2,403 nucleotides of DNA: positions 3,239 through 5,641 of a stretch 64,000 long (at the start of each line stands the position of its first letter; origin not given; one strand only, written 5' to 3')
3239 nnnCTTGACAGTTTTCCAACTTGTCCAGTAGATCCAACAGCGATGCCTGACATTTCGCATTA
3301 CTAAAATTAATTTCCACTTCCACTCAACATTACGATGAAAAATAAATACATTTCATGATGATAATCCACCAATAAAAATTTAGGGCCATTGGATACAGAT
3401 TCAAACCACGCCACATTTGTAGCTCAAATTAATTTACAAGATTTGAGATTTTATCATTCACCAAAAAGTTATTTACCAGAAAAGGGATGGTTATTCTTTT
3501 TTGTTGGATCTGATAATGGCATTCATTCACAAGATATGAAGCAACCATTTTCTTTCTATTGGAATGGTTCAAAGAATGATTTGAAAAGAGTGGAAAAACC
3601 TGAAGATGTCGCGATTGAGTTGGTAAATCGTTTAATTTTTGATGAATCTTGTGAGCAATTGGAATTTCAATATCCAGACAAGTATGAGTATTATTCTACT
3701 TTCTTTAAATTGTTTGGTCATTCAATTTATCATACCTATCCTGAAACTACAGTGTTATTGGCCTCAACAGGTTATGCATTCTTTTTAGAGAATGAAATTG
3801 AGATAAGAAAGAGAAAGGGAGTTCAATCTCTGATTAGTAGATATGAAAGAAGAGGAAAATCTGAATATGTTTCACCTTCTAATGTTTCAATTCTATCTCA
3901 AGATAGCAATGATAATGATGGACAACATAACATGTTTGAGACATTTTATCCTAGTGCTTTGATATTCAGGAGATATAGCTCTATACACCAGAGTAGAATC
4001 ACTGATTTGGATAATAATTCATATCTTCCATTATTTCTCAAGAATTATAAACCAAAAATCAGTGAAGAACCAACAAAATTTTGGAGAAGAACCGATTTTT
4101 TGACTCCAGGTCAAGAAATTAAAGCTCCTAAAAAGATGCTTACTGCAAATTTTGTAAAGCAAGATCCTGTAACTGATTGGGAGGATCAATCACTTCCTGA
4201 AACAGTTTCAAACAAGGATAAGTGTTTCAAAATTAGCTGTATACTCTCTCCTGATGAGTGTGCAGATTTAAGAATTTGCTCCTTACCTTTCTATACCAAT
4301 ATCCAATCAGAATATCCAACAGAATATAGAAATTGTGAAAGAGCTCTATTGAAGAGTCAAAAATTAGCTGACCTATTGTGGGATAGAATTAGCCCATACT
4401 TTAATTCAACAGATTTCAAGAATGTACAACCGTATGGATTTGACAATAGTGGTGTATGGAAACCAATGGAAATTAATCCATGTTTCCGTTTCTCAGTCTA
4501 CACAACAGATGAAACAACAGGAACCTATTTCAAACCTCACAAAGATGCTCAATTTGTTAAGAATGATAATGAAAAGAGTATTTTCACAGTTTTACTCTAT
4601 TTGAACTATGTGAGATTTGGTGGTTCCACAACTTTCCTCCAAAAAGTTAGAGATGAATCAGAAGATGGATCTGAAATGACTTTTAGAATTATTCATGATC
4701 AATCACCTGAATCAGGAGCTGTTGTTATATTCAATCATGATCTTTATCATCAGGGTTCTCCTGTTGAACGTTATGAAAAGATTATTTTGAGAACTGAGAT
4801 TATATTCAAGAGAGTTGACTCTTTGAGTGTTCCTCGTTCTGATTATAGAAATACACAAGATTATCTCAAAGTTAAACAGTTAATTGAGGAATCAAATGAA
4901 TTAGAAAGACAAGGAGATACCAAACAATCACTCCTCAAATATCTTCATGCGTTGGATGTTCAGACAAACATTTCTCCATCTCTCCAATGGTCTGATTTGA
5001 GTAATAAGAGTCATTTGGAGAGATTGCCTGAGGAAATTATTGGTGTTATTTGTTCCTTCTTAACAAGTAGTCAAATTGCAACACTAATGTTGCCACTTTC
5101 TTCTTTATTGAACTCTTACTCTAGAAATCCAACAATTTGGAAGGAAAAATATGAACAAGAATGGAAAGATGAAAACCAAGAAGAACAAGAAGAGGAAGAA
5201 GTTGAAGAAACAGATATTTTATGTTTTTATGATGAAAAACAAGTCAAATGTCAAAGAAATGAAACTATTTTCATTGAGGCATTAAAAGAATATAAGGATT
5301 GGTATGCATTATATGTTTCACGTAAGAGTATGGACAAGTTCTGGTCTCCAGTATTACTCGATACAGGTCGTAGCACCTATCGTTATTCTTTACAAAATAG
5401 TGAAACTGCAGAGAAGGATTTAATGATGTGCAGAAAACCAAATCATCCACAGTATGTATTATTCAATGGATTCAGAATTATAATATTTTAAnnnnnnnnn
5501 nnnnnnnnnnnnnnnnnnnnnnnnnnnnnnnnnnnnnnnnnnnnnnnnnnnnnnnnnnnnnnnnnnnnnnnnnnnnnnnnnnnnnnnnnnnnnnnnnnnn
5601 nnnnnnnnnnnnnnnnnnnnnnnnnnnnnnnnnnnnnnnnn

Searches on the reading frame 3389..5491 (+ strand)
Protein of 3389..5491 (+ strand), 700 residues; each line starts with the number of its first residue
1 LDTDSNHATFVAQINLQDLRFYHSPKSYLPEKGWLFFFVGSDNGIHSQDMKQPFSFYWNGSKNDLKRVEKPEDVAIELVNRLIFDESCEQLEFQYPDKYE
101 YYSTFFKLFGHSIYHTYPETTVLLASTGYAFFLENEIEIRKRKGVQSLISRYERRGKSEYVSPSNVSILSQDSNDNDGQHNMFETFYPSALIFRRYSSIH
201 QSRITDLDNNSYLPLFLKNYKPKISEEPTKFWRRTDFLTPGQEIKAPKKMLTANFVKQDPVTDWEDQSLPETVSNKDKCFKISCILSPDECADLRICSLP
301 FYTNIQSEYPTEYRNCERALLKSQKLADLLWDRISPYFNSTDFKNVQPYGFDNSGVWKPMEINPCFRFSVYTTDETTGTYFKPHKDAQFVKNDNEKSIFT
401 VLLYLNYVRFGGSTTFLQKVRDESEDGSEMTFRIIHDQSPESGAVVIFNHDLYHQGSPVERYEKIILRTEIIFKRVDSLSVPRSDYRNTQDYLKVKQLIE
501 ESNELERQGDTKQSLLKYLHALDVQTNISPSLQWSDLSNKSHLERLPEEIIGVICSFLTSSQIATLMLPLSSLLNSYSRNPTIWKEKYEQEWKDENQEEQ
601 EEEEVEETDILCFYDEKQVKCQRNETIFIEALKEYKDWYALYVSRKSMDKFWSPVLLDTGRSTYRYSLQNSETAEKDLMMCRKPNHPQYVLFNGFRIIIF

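Call 56: search_protein_families(library=pfam, proteins=[window:3389-5491:+], max_evalue=0.001)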
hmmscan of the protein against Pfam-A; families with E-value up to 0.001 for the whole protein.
window:3389-5491:+ (700 aa): 1 family
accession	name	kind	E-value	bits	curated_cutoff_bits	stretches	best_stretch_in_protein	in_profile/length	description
PF13640.12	2OG-FeII_Oxy_3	-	1.2e-07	33.1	27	1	368-466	3-92/98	2OG-Fe(II) oxygenase superfamily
